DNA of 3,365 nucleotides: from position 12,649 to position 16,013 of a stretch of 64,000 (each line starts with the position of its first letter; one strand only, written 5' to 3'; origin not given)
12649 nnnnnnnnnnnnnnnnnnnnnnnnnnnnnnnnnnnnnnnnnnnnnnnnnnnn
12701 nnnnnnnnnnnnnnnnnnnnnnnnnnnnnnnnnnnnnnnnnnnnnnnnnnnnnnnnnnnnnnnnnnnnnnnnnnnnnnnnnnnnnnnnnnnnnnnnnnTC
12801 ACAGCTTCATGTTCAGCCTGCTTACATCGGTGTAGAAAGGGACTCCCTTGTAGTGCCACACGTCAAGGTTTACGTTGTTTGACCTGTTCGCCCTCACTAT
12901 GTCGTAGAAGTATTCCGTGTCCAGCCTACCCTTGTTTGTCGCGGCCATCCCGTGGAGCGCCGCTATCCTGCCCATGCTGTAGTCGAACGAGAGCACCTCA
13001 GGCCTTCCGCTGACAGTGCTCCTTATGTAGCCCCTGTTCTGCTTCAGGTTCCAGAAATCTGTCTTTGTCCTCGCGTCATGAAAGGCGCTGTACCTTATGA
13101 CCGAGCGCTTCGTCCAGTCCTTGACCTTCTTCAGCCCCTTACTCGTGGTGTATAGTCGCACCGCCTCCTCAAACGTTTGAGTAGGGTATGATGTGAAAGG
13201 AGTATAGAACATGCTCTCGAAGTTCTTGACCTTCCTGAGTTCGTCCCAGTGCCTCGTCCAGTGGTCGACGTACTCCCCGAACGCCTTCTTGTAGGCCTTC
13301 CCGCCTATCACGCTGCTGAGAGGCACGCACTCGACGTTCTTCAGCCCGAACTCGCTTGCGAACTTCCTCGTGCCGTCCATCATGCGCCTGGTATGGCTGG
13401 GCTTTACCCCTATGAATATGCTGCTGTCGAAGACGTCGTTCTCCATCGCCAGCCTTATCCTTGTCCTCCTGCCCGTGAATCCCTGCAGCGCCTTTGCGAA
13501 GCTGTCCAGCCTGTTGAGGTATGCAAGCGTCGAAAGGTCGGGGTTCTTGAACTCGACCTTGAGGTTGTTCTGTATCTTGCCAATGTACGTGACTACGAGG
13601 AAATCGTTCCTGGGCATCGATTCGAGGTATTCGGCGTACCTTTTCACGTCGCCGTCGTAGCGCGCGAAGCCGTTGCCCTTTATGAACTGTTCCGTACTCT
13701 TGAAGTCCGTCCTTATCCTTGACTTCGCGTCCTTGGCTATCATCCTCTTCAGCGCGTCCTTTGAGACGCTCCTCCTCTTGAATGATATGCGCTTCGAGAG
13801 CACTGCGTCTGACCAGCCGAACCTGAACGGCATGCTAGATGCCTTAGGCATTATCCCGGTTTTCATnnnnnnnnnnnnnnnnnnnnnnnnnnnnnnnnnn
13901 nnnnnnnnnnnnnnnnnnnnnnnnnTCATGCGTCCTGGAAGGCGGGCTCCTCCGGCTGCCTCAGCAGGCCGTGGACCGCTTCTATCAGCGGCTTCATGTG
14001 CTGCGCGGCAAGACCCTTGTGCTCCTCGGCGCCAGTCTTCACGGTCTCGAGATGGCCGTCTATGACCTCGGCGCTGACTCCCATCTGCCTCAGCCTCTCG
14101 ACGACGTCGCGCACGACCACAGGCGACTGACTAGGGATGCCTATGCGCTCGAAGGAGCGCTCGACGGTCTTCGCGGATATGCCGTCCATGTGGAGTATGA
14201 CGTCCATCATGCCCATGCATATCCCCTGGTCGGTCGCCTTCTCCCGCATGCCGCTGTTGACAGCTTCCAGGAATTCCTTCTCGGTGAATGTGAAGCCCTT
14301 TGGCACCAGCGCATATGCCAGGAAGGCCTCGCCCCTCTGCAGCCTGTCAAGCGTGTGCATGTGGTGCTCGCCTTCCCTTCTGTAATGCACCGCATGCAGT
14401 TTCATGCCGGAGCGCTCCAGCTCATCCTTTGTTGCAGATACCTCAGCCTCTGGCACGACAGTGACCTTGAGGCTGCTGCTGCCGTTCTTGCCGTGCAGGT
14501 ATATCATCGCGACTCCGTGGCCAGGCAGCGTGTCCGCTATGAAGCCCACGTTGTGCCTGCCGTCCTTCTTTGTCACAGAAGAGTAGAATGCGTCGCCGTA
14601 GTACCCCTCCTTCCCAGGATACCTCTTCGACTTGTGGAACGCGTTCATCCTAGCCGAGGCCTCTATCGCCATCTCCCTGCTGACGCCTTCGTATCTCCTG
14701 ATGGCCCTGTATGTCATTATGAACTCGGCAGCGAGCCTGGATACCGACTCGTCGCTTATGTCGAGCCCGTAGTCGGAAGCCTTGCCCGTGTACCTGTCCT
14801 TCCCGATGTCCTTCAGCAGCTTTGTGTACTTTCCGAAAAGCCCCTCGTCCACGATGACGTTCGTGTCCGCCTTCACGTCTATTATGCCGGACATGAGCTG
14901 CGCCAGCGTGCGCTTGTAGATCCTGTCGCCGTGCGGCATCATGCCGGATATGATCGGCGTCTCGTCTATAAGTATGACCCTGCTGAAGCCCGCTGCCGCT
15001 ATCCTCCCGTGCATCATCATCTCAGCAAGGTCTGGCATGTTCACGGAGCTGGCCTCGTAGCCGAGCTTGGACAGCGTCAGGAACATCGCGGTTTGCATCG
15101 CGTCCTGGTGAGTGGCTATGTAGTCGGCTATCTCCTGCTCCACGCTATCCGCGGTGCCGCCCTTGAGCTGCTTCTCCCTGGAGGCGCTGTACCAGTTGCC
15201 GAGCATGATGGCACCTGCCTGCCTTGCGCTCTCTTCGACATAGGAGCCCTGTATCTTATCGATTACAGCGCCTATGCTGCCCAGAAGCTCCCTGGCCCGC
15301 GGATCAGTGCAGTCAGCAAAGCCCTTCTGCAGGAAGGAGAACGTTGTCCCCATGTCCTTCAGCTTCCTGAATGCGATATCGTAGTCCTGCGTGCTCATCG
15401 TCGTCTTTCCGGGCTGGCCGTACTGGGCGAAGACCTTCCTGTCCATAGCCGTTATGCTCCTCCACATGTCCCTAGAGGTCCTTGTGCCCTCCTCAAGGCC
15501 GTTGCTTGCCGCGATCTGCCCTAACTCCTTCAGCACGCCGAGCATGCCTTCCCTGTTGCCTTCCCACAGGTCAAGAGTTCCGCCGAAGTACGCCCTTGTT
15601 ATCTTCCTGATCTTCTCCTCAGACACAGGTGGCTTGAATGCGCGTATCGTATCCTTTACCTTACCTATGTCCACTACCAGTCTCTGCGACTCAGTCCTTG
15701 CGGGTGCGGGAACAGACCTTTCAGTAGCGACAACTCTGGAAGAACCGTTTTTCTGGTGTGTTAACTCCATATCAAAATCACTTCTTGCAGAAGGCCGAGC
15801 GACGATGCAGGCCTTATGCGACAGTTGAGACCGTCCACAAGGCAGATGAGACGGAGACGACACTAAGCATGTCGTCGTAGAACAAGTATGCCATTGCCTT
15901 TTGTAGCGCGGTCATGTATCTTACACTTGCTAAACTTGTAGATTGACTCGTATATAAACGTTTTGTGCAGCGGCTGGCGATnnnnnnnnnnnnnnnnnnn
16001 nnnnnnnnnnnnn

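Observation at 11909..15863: Orphan three-gene cluster: 614-aa unknown + 355-aa unknown + ROK kinase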

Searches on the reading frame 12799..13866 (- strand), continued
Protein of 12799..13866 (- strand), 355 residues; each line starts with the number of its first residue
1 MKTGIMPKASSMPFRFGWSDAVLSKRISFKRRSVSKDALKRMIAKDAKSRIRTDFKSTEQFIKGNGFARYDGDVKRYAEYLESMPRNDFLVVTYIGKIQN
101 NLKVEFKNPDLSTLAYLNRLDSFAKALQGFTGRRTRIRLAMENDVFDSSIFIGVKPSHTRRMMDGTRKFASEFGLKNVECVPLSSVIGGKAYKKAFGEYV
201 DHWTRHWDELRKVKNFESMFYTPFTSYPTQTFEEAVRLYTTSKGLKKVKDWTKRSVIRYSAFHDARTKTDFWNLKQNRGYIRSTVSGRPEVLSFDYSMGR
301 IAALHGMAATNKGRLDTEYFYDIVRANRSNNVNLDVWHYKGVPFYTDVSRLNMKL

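Call 82: search_protein_families(library=pfam, proteins=[L012:8775-9599:+, L012:3719-4648:-, L007:3295-4551:+, L001:3237-4514:+, L008:10191-11174:+, L008:9296-10042:-, L004:7159-8004:+, L013:793-1083:+, L001:12334-13320:+], max_evalue=0.01)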
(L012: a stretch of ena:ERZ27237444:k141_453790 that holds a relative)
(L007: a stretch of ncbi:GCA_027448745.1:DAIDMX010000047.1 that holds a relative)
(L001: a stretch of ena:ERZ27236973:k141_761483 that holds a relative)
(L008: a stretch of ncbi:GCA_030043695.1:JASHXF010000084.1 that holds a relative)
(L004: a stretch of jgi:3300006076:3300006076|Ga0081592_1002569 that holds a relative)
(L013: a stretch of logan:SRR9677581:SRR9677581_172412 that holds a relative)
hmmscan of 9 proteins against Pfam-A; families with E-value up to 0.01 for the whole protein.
L012:8775-9599:+ (274 aa): 5 families
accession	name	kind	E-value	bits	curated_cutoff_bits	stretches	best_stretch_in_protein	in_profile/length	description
PF02985.28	HEAT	-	4.8e-22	76.4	23.5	0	200-213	7-20/31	HEAT repeat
PF13646.12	HEAT_2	-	6.4e-10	39.6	27.7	0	41-79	6-50/88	HEAT repeats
PF12765.13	Cohesin_HEAT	-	1.3e-05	25.9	21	0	196-213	21-38/42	HEAT repeat associated with sister chromatid cohesion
PF12717.13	Cnd1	-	0.00011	22.8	26.4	0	41-58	28-45/162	non-SMC mitotic condensation complex subunit 1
PF13513.12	HEAT_EZ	-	0.0024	18.8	27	0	41-58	35-52/55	HEAT-like repeat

L012:3719-4648:- (309 aa): 0 families

L007:3295-4551:+ (418 aa): 0 families

L001:3237-4514:+ (425 aa): 0 families

L008:10191-11174:+ (327 aa): 0 families

L008:9296-10042:- (248 aa): 0 families

L004:7159-8004:+ (281 aa): 0 families

L013:793-1083:+ (96 aa): 0 families

L001:12334-13320:+ (328 aa): 2 families
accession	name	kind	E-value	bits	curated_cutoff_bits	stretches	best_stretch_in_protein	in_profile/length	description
PF01979.26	Amidohydro_1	-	6.1e-05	22.9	25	1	7-278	7-255/345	Amidohydrolase family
PF01244.27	Peptidase_M19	-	0.0018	17.9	26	1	284-324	278-318/319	Membrane dipeptidase (Peptidase family M19)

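Call 89: search_protein_families(library=padloc, proteins=[window:12799-13866:-], max_evalue=0.01)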
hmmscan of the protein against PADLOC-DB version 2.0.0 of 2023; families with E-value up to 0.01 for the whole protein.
window:12799-13866:- (355 aa): 0 families

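Call 92: find_related_loci(query=A7, collection=metagenome_contigs, flank=8000)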
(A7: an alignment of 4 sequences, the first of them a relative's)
Query A7 (355 aa) in metagenome_contigs; peptide patterns used: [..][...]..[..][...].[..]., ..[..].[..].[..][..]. (x = any residue, [..] = any of these).
196 stretches matched a pattern, but none encodes a relative of the query by tblastn (E <= 1e-3).

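Call 98: search_dna_similar(query=L014:3405-5084:+, collection=plasmids, mode=protein, max_rows=12)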
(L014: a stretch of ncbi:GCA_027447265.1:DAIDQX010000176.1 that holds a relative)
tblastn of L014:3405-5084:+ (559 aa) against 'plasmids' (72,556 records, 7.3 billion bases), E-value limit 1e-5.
Records with a match: 2314; places in all: 3710; records where one place covers at least 80% of the query: 406.
Best place of each record, by identity: <60% 2314.
By first word of the organism name: Klebsiella 739; Rhizobium 386; Agrobacterium 196; Sinorhizobium 158; Phaeobacter 57; Pseudosulfitobacter 48; Pantoea 45; Deinococcus 34; Azospirillum 30; Shinella 27; and 148 more.
By predicted mobility (MOB-suite, as given by PLSDB): non-mobilizable 1124; conjugative 1004; mobilizable 186.
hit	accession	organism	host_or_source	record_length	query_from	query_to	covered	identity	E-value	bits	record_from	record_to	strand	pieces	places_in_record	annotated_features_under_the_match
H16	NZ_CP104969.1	Phyllobacterium zundukense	Vicia costata,cell culture,root nodule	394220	45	555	91%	29.3%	5e-47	184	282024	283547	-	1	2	peptide ABC transporter substrate-binding protein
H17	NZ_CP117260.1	Rhizobium tumorigenes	Rubus sp.,pure bacterial culture,Aerial ...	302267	34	555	93%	28.3%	1e-42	171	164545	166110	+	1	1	peptide ABC transporter substrate-binding protein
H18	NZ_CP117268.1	Rhizobium rhododendri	Rhododendron sp.,pure bacterial ...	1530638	34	555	93%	28.0%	3e-42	170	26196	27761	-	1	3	record has no annotation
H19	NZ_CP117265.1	Rhizobium tumorigenes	Rubus sp.,pure bacterial culture,Aerial ...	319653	34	555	93%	27.9%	3e-43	173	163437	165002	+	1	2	peptide ABC transporter substrate-binding protein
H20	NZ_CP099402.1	Rhizobium sp. Pop5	Phaseolus vulgaris,Cell culture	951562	31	555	94%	27.6%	1e-43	174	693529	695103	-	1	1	peptide ABC transporter substrate-binding protein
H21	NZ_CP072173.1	Rhizobium sp. AB2/73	Phyla canescens,cell culture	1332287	51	555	90%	28.4%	2e-42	171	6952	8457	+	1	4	record has no annotation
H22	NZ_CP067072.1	Rhizobium sp. AB2/73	Phyla canescens,cell culture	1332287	51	555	90%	28.4%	2e-42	171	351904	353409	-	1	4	record has no annotation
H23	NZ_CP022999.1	Rhizobium sp. 11515TR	Cell culture,agricultural soil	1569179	51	555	90%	28.4%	2e-42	171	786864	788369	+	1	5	none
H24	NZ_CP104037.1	Rhizobium sp. SRDI969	Pisum sativum,Cell culture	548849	31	555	94%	27.2%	1e-42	171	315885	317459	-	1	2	peptide ABC transporter substrate-binding protein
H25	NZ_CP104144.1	Rhizobium sullae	Sulla coronaria,cell culture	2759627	51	555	90%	28.2%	1e-42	171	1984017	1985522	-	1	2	record has no annotation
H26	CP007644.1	Rhizobium etli bv. phaseoli str. IE4803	Phaseolus vulgaris,whole organism,nodule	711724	31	555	94%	27.1%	1e-43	174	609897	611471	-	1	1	dipeptide/oligopeptide/nickel ABC transporter substrate-binding ...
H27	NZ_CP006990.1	Rhizobium etli bv. mimosae str. IE4771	Phaseolus vulgaris,whole organism,nodule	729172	31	555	94%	27.1%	2e-43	174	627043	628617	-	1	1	peptide ABC transporter substrate-binding protein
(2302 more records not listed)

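Call 99: find_related_loci(query=A7, collection=viral_contigs, flank=5000)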
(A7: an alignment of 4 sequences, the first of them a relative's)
Query A7 (355 aa) in viral_contigs; peptide patterns used: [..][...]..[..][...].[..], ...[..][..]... (x = any residue, [..] = any of these).
175 stretches matched a pattern, but none encodes a relative of the query by tblastn (E <= 1e-3).

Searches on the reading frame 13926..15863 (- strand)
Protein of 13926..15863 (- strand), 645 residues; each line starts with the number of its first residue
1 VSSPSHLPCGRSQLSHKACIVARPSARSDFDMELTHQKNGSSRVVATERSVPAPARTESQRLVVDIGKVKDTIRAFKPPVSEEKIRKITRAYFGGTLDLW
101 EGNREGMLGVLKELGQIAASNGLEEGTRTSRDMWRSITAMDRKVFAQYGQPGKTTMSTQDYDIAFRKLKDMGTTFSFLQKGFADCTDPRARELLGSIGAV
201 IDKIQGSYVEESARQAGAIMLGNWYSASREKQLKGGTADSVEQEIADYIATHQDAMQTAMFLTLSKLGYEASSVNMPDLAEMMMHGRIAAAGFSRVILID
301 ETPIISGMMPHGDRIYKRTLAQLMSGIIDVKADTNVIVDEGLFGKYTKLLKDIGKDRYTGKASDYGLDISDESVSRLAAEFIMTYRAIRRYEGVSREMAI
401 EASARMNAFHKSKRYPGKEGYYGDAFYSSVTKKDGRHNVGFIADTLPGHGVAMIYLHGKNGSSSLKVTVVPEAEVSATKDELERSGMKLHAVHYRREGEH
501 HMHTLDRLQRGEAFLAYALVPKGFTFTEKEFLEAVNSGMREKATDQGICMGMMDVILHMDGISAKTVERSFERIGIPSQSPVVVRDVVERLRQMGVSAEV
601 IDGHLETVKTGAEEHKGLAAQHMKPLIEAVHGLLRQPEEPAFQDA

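Call 3: search_protein_families(library=pfam, proteins=[window:13926-15863:-], max_evalue=1)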
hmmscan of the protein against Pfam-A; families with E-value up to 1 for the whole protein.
window:13926-15863:- (645 aa): 1 family
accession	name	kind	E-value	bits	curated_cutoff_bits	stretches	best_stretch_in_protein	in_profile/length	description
PF21425.3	DTP-pb9_A-dom_N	-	0.22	12.1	27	1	285-323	7-45/84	Distal tail protein pb9, A domain, N-terminal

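Call 4: search_protein_families(library=ncbifam, proteins=[window:13926-15863:-], max_evalue=1)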
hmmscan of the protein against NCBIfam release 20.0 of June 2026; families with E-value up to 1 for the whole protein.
window:13926-15863:- (645 aa): 0 families

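Call 6: find_homologous_proteins(query=window:13926-15770:-, max_evalue=0.001)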
Query window:13926-15770:- (614 aa): 1 proteins with E <= 0.001 among 8000 candidates.
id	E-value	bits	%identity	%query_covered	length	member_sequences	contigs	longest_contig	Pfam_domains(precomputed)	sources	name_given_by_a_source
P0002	0.0e+0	1368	100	100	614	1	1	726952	-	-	-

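Call 9: search_solved_structures(query=window:13926-15770:-, max_evalue=10, show_alignments=2)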
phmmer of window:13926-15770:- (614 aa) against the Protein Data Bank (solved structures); distinct sequences matched with E-value up to 10: 1.
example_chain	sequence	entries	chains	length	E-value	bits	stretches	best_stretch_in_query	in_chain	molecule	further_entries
1xss_A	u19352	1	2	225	1.8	10.5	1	509-558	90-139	fluorescent protein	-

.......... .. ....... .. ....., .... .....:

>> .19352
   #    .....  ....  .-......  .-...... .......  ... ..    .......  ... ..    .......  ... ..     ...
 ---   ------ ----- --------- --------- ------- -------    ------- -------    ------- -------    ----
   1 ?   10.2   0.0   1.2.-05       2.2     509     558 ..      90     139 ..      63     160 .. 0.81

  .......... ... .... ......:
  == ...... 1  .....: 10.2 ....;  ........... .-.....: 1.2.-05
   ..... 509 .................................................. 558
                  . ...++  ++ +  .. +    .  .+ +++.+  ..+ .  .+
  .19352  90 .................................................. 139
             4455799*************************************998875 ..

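Call 72: predict_structure(alignment_id=A5)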
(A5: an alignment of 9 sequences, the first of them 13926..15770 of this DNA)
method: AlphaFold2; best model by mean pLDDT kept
length: 614 residues; sequences in the alignment: 9
mean_pLDDT: 67.3   pTM: 0.63
mean pLDDT of the five models: 67.3, 58.7, 58.6, 49.9, 49.1
residues with pLDDT >= 90: 15; 70-90: 306; 50-70: 174; < 50: 119
segments of 3 or more residues with pLDDT < 50: 1-27, 192-210, 236-243, 277-280, 400-404, 408-416, 468-478, 512-517, 584-588, 590-596, 602-614
pLDDT, mean of each block of 10 residues (from residue 1): 24 26 48 89 78 65 67 83 87 85 79 60 60 72 81 83 83 68 62 44 43 57 65 50 63 77 76 55 70 83 73 86 72 77 70 58 68 75 61 58 46 47 80 80 77 86 64 44 85 89 84 51 84 84 66 75 84 68 49 47 44 37
secondary structure, 60 per line:
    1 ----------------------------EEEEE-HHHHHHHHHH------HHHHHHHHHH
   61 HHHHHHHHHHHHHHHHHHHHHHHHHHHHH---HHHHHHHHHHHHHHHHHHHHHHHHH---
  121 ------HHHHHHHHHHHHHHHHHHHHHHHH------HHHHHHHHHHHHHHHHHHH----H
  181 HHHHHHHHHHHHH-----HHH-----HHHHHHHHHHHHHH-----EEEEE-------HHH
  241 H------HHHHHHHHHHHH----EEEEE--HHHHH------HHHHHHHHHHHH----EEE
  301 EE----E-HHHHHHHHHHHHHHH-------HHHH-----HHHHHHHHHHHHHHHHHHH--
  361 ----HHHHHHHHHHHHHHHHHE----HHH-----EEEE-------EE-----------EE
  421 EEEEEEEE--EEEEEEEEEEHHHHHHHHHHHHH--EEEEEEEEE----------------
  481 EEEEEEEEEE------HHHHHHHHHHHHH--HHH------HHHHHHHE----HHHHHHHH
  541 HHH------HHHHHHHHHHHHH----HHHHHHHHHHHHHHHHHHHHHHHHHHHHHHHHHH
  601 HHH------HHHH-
elements in order: E29-33 H35-44 H51-89 H93-117 H127-150 H157-175 H180-193 H207-220 E226-230 H238-241 H248-259 E264-268 H271-275 H282-293 E298-302 H309-323 H331-334 H340-358 H365-381 E395-398 E419-428 E431-440 H441-453 E456-464 E481-490 H497-509 H521-527 H533-543 H550-562 H567-603 H610-613

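Call 76: fold_search(model_id=the predicted structure, library=pdb)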
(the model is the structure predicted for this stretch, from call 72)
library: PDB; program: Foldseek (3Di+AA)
matches with E <= 10: 505; with E <= 0.001: 0
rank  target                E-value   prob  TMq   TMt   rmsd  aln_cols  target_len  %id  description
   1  9dhm_A                3.7e-03  1.00  0.27  0.46   9.3       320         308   12  Crystal structure of PIsnA complexed with an isonitrile product (released 2025-07-16)
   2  7mgm_A                1.0e-01  0.08  0.08  0.04  28.2       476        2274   11  Structure of yeast cytoplasmic dynein with AAA3 Walker B mutation bound to Lis1 (released 2022-01-19)
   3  9dnb_A                1.3e-01  0.08  0.09  0.04  27.8       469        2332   10  CryoEM structures of yeast cytoplasmic dynein in the presence of ATP and Lis1. (released 2025-06-04)
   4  7pb0_B                1.4e-01  0.23  0.07  0.17  13.1       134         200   11  Structure of the human heterotetrameric cis-prenyltransferase complex in complex with magnesium, GGsPP and IsPP (released 2022-06-01)
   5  9r08_B                2.2e-01  0.18  0.08  0.17  10.8       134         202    9  Structure of the human heterotetrameric cis-prenyltransferase complex harboring NgBR-S249A in complex with magnesium,  (released 2025-10-29)
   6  9qn5_C                2.3e-01  0.57  0.09  0.16   9.5       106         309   16  Crystal structure of human SUMO E1 with small unit cell parameters in the P1 21 1 space group. (released 2026-04-08)
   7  7oh3_b                2.6e-01  0.16  0.12  0.15  25.9       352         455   10  Nog1-TAP associated immature ribosomal particle population B from S. cerevisiae (released 2021-11-03)
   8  9f46_B                2.8e-01  0.07  0.11  0.10  25.4       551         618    9  crystal structure of apo-[FeFe]-hydrogenase CbA5H from Clostridium beijerinckii (released 2024-12-18)
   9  6w2l_B                3.0e-01  0.14  0.06  0.16  12.7       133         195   10  Crystal structure of human dehydrodolichyl diphosphate synthase (NgBR/DHDDS) in complex with Mg and IPP (released 2020-08-19)
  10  8r5s_E                3.0e-01  0.12  0.08  0.17  26.0       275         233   12  t113 - De-novo designed soluble homotetramer (released 2024-11-27)
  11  8r5s_A                3.3e-01  0.18  0.10  0.19  16.5       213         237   13  t113 - De-novo designed soluble homotetramer (released 2024-11-27)
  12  3t7c_B                3.7e-01  0.15  0.09  0.17  14.9       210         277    9  Crystal structure of carveol dehydrogenase from Mycobacterium avium bound to NAD (released 2011-08-17)
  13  8r5s_G                3.7e-01  0.11  0.08  0.17  25.7       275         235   12  t113 - De-novo designed soluble homotetramer (released 2024-11-27)
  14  9f46_A                3.7e-01  0.04  0.09  0.09  25.5       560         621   10  crystal structure of apo-[FeFe]-hydrogenase CbA5H from Clostridium beijerinckii (released 2024-12-18)
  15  3t7c_A                4.0e-01  0.18  0.10  0.19  14.7       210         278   10  Crystal structure of carveol dehydrogenase from Mycobacterium avium bound to NAD (released 2011-08-17)
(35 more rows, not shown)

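Call 89: search_protein_families(library=padloc, proteins=[window:13926-15770:-], max_evalue=0.01)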
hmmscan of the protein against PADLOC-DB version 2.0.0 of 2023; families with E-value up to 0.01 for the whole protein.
window:13926-15770:- (614 aa): 0 families

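Call 90: search_protein_families(library=pfam, alignment_id=A5, max_evalue=1)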
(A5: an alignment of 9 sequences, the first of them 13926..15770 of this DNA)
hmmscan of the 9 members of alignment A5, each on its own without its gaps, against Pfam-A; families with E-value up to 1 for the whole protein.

A. member 1, window:13926-15770:- (614 aa): 1 family
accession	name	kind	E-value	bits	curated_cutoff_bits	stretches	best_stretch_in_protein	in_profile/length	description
PF21425.3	DTP-pb9_A-dom_N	-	0.21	12.2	27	1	254-292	7-45/84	Distal tail protein pb9, A domain, N-terminal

B. families by the number of members that match (of 9 scanned): 3 families
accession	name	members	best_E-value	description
PF02631.22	RecX_HTH2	1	0.069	RecX, second three-helix domain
PF21425.3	DTP-pb9_A-dom_N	1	0.21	Distal tail protein pb9, A domain, N-terminal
PF05402.18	PqqD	1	0.23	Coenzyme PQQ synthesis protein D (PqqD)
